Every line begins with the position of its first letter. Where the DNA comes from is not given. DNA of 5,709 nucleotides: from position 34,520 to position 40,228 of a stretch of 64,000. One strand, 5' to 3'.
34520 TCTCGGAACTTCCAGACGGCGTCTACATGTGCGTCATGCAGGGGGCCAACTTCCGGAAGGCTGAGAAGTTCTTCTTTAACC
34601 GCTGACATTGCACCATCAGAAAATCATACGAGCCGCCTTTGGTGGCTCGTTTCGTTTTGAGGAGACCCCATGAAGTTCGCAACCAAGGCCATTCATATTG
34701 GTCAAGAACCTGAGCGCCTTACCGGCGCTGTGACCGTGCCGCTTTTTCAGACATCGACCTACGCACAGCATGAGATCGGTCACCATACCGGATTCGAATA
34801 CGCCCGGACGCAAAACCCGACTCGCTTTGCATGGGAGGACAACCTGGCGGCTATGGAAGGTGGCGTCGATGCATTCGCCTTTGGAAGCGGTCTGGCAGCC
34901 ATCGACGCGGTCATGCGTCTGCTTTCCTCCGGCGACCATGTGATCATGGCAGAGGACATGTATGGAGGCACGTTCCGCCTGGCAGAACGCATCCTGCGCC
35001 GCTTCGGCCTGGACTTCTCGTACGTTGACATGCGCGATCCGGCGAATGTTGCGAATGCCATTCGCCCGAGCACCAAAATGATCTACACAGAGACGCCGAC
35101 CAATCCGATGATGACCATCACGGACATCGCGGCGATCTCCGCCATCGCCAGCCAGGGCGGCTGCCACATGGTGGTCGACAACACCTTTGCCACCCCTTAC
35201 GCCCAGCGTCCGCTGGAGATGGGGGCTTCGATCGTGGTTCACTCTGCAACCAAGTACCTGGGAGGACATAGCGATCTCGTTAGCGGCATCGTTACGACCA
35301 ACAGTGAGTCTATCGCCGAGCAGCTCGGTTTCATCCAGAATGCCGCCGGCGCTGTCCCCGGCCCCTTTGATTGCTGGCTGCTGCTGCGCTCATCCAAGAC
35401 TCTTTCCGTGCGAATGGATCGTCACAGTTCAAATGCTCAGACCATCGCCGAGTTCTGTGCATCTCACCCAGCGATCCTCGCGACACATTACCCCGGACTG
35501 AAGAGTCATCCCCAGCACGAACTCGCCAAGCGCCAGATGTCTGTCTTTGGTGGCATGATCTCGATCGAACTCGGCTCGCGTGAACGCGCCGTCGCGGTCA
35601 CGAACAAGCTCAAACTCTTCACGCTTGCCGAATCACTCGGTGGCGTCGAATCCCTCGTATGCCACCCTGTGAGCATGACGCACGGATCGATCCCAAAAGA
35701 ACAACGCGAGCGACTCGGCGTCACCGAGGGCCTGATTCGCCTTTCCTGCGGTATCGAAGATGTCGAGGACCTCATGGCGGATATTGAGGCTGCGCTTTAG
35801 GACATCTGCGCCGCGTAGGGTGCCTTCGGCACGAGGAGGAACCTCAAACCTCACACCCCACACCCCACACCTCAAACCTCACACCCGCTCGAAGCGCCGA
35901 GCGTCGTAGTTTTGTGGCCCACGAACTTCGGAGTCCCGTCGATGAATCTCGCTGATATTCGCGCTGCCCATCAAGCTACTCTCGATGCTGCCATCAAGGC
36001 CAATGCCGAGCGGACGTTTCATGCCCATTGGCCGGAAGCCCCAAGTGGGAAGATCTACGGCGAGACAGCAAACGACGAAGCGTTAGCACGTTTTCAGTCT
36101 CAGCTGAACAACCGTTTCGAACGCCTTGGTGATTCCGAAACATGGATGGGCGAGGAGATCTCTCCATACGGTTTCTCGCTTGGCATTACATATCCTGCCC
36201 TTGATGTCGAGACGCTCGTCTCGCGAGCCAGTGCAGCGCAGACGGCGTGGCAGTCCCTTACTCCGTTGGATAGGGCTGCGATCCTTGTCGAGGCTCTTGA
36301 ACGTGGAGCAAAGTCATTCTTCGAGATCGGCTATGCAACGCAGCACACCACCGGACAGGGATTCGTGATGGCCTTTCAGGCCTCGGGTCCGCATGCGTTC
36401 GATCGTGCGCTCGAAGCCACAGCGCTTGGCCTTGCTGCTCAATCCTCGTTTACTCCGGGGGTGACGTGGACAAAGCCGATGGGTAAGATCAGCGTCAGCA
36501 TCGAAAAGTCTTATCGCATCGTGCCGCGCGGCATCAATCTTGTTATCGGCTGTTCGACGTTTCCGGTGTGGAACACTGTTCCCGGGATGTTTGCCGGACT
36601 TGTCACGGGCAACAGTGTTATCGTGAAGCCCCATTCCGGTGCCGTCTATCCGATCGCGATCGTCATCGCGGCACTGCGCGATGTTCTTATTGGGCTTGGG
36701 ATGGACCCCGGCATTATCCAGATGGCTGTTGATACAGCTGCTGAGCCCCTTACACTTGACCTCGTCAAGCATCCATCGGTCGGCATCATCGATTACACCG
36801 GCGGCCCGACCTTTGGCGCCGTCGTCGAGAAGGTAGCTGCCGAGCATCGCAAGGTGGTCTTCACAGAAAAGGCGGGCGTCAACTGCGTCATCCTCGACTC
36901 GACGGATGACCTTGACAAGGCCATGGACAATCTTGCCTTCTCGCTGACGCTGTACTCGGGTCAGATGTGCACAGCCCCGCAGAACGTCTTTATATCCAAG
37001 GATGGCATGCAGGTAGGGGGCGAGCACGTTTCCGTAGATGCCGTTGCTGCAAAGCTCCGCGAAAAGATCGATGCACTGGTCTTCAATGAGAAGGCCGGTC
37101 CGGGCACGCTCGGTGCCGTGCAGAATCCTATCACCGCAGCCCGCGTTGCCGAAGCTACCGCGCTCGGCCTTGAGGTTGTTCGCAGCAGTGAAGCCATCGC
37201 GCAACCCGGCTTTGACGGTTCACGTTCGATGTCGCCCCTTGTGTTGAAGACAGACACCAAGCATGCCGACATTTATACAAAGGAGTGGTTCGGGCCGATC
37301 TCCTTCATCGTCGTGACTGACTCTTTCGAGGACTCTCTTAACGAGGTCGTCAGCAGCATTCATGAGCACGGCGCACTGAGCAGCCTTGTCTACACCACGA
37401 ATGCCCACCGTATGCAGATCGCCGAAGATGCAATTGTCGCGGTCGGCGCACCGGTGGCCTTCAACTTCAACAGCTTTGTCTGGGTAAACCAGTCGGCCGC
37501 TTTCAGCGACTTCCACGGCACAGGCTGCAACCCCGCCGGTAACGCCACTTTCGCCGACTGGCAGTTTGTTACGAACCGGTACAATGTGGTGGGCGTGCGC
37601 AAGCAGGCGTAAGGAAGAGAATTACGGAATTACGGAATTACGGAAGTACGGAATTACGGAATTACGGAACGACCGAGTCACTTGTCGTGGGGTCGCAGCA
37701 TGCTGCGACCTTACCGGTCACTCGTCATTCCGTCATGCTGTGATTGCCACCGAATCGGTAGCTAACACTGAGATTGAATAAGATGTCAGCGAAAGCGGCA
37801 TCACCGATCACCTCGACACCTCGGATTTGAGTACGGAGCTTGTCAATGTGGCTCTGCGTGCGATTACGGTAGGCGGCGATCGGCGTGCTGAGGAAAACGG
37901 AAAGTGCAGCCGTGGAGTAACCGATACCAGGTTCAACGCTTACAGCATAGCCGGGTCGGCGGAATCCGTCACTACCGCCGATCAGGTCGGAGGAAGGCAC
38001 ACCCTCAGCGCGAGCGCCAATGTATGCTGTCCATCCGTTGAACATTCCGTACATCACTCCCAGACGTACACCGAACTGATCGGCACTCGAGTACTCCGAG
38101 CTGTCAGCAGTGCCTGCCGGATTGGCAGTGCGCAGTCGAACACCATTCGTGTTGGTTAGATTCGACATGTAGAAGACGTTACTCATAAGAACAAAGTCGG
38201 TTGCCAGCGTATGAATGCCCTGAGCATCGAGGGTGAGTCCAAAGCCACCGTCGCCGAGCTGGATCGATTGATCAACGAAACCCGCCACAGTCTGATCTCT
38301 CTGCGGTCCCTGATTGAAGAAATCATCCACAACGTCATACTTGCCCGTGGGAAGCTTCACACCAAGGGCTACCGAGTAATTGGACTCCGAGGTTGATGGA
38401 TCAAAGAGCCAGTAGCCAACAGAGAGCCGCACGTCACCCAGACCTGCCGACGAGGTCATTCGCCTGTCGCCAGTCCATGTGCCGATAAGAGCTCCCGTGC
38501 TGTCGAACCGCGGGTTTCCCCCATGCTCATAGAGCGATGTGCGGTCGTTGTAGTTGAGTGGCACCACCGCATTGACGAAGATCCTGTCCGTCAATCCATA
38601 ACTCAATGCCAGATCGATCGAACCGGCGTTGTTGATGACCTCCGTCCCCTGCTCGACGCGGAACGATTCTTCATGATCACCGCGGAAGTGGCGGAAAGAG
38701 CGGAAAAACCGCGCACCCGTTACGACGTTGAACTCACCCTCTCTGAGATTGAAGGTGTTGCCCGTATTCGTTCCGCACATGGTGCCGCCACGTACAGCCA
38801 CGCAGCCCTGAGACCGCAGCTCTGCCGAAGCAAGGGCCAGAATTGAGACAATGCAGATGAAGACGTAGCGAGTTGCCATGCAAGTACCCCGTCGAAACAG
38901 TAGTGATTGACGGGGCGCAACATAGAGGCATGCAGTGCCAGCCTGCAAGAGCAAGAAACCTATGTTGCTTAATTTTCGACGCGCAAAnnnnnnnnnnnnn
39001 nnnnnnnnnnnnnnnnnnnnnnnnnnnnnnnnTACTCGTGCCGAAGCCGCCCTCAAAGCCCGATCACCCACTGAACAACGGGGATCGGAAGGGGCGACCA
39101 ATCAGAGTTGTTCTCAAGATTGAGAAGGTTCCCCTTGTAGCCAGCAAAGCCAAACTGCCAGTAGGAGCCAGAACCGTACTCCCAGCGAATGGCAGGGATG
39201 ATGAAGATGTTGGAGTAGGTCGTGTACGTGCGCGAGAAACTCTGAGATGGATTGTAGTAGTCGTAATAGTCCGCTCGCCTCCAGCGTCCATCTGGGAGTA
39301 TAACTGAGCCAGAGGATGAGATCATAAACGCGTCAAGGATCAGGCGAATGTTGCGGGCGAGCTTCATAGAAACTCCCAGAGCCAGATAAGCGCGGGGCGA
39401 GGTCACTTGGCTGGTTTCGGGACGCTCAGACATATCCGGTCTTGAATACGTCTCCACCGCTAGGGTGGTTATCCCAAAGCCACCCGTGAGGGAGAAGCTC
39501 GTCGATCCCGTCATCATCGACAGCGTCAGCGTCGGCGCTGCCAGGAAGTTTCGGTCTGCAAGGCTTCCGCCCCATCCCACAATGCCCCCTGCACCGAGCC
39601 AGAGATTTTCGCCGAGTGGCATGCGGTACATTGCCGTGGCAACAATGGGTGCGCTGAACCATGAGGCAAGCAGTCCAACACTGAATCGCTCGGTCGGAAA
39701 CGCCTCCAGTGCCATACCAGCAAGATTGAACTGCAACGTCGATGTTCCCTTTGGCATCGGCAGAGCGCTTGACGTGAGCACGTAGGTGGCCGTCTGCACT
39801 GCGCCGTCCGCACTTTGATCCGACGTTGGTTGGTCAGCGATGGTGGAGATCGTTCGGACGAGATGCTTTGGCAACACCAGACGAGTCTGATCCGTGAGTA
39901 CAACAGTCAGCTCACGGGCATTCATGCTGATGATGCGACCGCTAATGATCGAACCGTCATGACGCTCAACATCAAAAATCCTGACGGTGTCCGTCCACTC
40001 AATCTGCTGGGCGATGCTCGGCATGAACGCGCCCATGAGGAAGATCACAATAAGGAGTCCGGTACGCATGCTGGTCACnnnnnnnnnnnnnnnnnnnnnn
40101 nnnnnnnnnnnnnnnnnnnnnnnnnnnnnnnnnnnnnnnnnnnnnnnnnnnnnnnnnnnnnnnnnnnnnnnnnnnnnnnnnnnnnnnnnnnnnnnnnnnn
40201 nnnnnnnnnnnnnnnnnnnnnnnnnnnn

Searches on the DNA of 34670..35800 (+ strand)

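Call 47: search_rna_families(sources=[L027], threshold=evalue, max_evalue=1)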
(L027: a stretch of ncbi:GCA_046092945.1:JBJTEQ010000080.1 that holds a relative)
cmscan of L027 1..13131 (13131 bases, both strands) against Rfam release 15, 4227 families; matches with E-value up to 1: 1.
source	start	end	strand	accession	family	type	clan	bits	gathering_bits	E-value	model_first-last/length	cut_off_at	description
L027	4191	4258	-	RF02717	sno_ncR4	Gene; snRNA; snoRNA; CD-box;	-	23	103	0.3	1-82/82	no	Small nucleolar RNA ncR4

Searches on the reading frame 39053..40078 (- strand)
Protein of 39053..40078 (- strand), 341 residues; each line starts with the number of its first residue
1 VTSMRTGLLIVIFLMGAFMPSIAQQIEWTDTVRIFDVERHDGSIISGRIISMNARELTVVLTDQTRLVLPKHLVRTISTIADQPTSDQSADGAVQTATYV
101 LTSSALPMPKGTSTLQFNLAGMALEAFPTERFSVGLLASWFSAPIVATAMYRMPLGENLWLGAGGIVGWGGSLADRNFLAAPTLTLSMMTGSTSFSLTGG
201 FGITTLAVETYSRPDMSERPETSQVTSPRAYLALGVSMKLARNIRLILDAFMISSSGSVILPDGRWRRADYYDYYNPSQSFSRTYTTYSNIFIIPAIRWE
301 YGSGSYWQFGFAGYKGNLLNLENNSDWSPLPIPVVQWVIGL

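Call 7: search_protein_families(library=pfam, proteins=[window:39053-40078:-])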
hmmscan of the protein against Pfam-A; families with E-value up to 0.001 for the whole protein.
window:39053-40078:- (341 aa): 0 families

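Call 10: find_encoding_contigs(protein=window:39053-40078:-, flank=10000, max_places=10)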
Protein window:39053-40078:- (341 aa): no gene with exactly this product is on record in the collection.
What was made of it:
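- Tried and rejected: The first contig look-up, with the 341-aa ORF, failed because the called start codon differs (call 10).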
